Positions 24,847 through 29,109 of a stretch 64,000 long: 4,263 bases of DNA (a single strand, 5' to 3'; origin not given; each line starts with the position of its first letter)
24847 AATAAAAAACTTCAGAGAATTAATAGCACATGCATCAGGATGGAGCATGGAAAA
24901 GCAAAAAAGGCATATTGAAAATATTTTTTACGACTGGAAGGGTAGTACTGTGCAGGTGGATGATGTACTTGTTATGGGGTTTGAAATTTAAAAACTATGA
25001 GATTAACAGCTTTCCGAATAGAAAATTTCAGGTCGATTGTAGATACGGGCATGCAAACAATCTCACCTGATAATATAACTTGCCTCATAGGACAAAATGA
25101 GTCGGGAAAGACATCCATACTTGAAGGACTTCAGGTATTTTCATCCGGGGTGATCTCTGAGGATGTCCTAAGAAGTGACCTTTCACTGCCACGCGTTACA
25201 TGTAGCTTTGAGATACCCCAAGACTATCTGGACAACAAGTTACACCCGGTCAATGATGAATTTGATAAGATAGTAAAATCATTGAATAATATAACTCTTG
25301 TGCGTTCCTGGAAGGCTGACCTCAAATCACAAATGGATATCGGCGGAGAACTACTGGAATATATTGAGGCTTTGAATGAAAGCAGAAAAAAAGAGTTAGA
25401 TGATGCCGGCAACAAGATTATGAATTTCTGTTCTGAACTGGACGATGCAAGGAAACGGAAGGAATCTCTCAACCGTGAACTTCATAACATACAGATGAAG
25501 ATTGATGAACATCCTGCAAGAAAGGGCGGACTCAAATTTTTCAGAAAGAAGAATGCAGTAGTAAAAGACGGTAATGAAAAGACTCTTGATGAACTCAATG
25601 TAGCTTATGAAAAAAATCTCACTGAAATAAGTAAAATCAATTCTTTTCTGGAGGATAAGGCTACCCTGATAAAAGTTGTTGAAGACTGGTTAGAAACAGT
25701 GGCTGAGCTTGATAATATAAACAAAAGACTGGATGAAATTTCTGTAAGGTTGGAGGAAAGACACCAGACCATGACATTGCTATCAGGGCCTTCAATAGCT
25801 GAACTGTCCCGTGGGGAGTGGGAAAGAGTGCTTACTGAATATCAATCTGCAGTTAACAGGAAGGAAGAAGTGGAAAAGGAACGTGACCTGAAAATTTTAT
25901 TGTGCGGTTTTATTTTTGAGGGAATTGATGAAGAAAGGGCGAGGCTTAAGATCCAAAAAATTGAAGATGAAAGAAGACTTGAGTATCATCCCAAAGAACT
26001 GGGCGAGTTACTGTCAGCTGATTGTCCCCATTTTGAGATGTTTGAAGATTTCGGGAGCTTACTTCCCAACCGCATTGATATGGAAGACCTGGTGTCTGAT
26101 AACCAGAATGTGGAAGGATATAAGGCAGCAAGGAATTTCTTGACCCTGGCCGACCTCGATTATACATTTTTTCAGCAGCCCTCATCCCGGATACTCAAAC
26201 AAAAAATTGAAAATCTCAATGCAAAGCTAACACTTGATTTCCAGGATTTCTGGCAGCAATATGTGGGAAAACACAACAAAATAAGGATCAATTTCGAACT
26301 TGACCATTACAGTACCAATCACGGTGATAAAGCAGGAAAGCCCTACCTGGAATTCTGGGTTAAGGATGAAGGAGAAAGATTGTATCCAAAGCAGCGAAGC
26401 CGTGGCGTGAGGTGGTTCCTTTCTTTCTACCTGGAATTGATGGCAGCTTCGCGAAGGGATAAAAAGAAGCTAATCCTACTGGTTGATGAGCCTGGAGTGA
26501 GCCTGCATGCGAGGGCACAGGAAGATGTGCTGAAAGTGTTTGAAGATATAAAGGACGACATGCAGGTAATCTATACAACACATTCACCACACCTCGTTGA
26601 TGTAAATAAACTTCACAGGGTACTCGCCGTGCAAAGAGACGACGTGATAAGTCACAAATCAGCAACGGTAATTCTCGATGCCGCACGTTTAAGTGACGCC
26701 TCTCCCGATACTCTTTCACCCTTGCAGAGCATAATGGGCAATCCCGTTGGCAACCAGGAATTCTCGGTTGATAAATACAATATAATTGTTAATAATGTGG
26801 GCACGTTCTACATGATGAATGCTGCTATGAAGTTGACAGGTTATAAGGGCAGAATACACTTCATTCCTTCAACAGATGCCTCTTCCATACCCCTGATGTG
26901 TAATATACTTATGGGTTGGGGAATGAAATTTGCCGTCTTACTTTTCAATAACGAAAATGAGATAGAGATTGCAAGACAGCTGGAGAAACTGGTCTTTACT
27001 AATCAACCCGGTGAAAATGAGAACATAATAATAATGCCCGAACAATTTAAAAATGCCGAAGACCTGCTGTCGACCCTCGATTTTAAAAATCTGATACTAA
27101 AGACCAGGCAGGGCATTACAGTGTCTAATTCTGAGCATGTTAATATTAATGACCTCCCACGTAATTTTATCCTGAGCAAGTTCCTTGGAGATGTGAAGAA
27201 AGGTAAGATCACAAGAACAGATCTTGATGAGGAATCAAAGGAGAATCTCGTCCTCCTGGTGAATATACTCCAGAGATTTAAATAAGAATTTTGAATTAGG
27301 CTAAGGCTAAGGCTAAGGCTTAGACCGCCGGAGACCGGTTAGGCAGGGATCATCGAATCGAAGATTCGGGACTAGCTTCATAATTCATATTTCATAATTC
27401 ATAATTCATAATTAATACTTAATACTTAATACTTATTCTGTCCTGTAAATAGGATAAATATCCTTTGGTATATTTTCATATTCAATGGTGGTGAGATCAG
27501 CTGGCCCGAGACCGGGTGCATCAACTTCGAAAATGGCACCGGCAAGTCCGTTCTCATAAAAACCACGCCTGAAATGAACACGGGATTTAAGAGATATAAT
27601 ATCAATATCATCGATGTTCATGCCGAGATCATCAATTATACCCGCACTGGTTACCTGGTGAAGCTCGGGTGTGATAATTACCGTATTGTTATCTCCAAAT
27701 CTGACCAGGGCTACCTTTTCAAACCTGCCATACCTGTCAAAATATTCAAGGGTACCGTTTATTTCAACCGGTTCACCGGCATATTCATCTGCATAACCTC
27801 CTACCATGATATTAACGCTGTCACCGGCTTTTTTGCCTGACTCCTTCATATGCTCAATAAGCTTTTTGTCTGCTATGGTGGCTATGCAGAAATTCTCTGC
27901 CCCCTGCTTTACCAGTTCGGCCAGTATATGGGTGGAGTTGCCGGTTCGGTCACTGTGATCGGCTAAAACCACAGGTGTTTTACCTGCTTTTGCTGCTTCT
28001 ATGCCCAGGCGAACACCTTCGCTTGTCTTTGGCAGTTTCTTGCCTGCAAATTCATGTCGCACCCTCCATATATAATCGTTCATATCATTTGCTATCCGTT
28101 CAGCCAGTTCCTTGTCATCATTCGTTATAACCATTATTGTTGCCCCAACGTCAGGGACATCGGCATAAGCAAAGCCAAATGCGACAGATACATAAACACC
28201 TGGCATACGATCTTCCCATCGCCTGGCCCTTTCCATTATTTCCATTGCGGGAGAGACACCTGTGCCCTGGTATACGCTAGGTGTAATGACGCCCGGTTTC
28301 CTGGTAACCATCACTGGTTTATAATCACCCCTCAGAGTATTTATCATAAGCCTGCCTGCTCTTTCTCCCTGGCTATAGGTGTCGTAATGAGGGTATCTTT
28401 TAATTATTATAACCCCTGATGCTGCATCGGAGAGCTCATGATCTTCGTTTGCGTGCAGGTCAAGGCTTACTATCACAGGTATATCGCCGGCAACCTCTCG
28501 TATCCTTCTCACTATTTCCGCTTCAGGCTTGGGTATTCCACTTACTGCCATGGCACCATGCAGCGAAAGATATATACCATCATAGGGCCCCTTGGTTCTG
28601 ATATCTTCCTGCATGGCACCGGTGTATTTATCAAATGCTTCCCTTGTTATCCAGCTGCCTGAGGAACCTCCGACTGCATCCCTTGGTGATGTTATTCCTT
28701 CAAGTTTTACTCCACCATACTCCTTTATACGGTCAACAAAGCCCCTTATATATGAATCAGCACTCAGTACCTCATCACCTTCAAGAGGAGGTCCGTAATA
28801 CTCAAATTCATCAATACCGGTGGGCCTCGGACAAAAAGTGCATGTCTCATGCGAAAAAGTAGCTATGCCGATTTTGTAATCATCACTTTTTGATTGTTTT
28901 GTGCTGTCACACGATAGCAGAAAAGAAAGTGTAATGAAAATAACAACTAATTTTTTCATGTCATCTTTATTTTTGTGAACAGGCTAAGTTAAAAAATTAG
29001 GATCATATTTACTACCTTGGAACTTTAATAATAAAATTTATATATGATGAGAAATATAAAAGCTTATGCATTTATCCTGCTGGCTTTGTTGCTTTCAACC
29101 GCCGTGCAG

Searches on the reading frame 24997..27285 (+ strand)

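Call 14: search_protein_families(library=pfam, proteins=[window:24997-27285:+])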
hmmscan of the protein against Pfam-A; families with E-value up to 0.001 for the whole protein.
window:24997-27285:+ (762 aa): 4 families
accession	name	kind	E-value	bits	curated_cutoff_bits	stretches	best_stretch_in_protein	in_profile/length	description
PF13175.12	AAA_15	-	9.6e-29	101.6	32.1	1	1-534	1-374/374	AAA ATPase domain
PF13304.12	AAA_21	-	1.7e-16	61.6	27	1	452-535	224-304/304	AAA domain, putative AbiEii toxin, Type IV TA system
PF02463.25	SMC_N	-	1.6e-09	38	40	1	3-543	2-212/220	RecF/RecN/SMC N terminal domain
PF13476.12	AAA_23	-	2.5e-06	28.7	27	1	7-257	3-198/201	AAA domain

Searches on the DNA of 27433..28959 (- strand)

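Call 77: search_with_rna_model(model_id=R1, sources=[L031, L033, L030, L034, L026, L008], max_evalue=10)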
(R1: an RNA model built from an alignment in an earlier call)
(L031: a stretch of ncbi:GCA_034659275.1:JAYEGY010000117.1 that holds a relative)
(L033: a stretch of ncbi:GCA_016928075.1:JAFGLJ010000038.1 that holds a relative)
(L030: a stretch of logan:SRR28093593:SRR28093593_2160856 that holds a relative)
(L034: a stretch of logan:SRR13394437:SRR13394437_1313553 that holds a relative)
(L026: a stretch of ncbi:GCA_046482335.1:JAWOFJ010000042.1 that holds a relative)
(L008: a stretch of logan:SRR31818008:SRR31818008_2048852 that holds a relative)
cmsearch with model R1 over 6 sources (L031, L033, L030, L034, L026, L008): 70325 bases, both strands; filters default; matches with E-value up to 10: 0.
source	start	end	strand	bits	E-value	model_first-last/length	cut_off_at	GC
